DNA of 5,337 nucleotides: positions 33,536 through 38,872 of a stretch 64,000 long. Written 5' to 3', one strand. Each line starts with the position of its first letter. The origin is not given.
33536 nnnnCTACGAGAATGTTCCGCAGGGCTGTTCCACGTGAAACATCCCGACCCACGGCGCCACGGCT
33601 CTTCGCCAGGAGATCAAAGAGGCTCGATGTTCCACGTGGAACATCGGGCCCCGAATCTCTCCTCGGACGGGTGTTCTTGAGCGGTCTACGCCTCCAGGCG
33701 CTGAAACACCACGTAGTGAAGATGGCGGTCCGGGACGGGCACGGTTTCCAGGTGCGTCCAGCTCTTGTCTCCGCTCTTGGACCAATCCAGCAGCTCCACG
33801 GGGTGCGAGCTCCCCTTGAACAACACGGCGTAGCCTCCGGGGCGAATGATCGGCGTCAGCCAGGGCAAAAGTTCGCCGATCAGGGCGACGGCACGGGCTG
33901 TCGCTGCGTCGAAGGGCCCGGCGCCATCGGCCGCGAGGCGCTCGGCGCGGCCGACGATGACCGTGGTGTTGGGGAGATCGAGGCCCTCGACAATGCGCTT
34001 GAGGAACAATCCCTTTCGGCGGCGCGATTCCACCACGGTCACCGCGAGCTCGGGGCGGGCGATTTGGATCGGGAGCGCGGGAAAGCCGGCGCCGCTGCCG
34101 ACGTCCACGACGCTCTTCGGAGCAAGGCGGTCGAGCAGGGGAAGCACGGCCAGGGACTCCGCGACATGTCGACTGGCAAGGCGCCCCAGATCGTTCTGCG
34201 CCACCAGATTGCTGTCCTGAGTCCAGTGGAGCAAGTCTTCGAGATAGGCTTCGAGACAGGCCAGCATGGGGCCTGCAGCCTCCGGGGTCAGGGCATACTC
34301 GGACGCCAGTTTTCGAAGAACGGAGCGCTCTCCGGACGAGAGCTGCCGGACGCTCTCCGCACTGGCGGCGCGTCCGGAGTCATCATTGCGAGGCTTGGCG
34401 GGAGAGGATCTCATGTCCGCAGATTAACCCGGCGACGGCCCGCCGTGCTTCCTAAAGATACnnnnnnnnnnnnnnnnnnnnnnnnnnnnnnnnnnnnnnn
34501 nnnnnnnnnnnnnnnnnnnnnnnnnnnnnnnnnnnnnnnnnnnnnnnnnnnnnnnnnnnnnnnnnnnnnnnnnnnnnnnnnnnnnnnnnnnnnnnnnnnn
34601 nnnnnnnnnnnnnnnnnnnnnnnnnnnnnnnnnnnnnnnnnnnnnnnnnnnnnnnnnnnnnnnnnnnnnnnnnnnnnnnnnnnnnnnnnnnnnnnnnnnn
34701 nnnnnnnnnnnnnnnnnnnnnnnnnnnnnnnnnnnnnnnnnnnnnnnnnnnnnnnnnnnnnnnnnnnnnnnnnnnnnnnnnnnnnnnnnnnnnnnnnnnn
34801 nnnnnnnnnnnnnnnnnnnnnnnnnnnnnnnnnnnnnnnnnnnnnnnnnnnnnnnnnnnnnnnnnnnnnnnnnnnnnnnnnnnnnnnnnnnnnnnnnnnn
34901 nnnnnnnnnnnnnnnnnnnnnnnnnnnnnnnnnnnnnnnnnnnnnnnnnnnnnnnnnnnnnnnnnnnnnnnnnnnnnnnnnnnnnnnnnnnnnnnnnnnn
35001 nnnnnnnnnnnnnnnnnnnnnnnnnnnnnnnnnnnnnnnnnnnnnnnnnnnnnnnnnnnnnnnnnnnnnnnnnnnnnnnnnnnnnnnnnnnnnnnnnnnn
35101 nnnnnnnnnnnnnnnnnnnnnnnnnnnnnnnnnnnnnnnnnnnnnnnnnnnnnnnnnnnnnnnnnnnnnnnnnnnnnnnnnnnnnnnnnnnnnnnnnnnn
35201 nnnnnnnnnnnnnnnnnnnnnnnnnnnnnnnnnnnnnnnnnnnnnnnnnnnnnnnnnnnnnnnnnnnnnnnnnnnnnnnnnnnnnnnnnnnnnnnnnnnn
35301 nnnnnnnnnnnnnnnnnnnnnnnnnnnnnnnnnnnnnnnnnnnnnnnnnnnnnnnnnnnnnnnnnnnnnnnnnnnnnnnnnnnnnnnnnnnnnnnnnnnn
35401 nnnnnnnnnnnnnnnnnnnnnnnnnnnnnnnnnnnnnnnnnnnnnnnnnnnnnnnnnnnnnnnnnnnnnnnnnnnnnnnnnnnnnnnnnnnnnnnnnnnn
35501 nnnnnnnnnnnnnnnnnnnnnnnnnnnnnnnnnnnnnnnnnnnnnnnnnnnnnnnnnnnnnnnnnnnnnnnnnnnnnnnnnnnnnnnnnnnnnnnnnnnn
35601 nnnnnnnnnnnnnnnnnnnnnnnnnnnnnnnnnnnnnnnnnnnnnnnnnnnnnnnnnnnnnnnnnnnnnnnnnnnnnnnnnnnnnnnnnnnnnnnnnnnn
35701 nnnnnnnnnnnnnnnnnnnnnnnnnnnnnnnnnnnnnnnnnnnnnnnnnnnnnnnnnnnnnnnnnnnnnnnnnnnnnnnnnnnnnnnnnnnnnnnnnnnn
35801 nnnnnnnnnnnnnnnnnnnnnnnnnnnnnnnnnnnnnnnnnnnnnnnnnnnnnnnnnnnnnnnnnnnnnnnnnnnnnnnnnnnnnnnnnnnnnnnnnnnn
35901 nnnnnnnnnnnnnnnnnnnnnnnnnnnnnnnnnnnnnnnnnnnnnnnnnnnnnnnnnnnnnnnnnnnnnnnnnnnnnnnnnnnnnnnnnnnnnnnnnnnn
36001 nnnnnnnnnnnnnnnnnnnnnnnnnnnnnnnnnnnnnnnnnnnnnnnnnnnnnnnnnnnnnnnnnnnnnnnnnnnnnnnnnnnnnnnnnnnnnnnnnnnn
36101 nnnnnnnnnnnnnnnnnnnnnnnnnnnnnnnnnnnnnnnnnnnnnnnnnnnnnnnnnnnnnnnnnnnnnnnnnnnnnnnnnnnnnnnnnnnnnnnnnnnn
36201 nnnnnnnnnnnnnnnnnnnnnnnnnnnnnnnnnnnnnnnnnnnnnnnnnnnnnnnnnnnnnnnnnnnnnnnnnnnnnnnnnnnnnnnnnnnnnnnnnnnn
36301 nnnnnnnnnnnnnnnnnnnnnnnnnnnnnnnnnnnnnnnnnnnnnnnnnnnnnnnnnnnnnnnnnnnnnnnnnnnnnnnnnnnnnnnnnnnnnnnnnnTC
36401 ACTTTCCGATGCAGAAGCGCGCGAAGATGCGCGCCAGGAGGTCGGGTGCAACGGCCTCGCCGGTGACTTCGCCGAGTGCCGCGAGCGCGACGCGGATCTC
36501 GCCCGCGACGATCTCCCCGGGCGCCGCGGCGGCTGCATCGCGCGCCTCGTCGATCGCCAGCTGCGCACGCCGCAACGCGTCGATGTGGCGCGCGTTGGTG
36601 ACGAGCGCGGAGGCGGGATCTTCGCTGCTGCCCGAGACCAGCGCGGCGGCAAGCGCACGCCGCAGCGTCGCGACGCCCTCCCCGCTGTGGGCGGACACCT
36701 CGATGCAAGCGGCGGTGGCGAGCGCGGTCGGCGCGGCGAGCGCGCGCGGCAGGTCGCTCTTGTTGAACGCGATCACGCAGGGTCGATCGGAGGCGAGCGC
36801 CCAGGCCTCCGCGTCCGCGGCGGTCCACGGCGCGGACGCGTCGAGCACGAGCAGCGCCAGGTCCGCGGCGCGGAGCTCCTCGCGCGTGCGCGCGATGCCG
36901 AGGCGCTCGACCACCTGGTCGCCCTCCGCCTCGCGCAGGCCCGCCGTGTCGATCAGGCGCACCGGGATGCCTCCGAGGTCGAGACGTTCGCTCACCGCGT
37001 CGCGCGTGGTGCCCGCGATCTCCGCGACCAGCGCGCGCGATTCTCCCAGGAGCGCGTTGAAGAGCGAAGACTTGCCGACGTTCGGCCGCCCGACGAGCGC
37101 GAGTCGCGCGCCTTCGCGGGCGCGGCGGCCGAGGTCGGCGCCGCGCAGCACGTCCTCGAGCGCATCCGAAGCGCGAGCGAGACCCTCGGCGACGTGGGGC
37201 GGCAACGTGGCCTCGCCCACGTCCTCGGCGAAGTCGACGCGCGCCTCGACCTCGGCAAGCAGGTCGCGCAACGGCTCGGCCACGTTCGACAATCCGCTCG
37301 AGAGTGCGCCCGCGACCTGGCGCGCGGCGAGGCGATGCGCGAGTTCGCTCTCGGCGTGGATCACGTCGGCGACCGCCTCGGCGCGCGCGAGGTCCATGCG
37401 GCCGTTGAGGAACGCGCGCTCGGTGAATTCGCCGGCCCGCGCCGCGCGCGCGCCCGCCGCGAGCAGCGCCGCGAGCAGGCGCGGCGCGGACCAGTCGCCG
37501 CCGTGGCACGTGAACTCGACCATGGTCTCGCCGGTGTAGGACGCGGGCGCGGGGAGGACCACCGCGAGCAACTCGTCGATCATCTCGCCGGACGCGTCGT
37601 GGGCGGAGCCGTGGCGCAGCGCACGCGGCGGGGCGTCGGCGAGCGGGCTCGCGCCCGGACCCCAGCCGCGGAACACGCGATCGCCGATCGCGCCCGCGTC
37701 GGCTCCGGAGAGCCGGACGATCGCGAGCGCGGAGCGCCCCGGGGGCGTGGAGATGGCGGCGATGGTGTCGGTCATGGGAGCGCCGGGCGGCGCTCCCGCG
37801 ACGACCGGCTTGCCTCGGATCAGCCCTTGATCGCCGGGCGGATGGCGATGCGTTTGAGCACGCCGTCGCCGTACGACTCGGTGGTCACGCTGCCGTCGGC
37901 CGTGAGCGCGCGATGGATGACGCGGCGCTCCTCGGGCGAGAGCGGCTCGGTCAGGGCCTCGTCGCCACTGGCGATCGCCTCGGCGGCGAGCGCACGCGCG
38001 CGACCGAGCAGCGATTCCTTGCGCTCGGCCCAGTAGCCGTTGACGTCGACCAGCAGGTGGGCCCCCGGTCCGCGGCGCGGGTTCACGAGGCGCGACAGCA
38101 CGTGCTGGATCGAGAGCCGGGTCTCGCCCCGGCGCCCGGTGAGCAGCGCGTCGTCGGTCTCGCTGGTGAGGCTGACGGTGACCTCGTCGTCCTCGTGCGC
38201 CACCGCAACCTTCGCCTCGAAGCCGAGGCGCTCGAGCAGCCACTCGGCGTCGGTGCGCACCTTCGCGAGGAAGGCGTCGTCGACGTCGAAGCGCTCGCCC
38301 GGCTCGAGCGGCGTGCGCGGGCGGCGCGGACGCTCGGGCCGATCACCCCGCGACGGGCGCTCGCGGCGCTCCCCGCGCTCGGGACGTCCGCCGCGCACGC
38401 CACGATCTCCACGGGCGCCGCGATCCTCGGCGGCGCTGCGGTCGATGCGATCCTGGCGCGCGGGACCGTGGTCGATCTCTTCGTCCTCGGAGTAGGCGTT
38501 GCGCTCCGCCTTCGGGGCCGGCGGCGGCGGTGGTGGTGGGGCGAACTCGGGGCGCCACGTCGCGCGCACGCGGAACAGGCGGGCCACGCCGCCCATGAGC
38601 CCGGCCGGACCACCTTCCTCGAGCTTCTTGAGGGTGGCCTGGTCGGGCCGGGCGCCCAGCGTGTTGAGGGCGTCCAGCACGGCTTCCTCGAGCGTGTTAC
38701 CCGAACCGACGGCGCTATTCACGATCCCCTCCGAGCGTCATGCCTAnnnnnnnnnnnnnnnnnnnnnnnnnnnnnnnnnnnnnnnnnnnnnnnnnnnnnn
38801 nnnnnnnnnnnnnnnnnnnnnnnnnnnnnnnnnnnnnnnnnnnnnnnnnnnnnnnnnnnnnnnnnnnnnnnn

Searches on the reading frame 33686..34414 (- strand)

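Call 8: search_protein_families(library=pfam, proteins=[window:33686-34414:-])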
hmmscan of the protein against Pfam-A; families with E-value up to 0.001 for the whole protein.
window:33686-34414:- (242 aa): 1 family
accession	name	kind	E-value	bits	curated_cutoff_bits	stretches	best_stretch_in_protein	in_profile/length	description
PF02527.21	GidB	-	5.5e-41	140.4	27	1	53-214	4-162/184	rRNA small subunit methyltransferase G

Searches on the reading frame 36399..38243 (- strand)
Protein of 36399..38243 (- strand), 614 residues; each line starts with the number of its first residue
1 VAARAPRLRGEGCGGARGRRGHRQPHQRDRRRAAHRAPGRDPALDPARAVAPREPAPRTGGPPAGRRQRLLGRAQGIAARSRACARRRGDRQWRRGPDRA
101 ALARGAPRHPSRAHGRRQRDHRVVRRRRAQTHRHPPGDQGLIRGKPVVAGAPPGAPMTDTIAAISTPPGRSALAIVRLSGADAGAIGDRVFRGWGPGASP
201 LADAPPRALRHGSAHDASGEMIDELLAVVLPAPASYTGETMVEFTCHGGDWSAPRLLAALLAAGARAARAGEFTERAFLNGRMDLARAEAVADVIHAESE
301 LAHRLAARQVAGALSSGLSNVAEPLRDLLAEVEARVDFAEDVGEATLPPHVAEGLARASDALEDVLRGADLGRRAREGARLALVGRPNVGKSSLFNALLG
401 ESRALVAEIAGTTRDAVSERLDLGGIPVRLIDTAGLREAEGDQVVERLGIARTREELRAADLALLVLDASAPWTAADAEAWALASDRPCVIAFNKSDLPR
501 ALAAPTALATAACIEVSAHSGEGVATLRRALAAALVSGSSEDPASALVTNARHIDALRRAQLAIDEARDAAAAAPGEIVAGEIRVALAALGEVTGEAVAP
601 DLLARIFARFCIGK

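Call 8: search_protein_families(library=pfam, proteins=[window:36399-38243:-])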
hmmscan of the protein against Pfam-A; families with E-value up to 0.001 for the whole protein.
window:36399-38243:- (614 aa): 7 families
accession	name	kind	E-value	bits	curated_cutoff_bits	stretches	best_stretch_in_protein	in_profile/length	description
PF12631.12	MnmE_helical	-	3.3e-46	158.5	40.1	1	285-611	1-211/211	MnmE helical domain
PF10396.14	TrmE_N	-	2.2e-35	121.8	29.8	1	160-282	1-117/117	GTP-binding protein TrmE N-terminus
PF01926.29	MMR_HSR1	-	5e-26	91.5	21.9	1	381-495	2-113/113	50S ribosome-binding GTPase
PF02421.24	FeoB_N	-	1.5e-08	34.8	27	1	380-500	2-119/156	Ferrous iron transport protein B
PF00350.29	Dynamin_N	-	1e-05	26.1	27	0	382-414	2-33/168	Dynamin family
PF03193.22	RsgA_GTPase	-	0.00021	21.6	30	0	379-438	107-170/174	RsgA GTPase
PF04548.22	AIG1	-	0.00092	19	27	0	380-478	2-101/212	AIG1 family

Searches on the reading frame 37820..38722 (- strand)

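Call 8: search_protein_families(library=pfam, proteins=[window:37820-38722:-])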
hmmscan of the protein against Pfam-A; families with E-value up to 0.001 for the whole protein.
window:37820-38722:- (300 aa): 2 families
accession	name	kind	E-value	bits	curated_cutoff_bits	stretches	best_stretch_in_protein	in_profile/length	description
PF01424.28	R3H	-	3.5e-10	40.2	26.8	1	239-296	4-60/60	R3H domain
PF14804.11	Jag_N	-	0.00079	20.2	25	0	7-55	2-49/50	Jag N-terminus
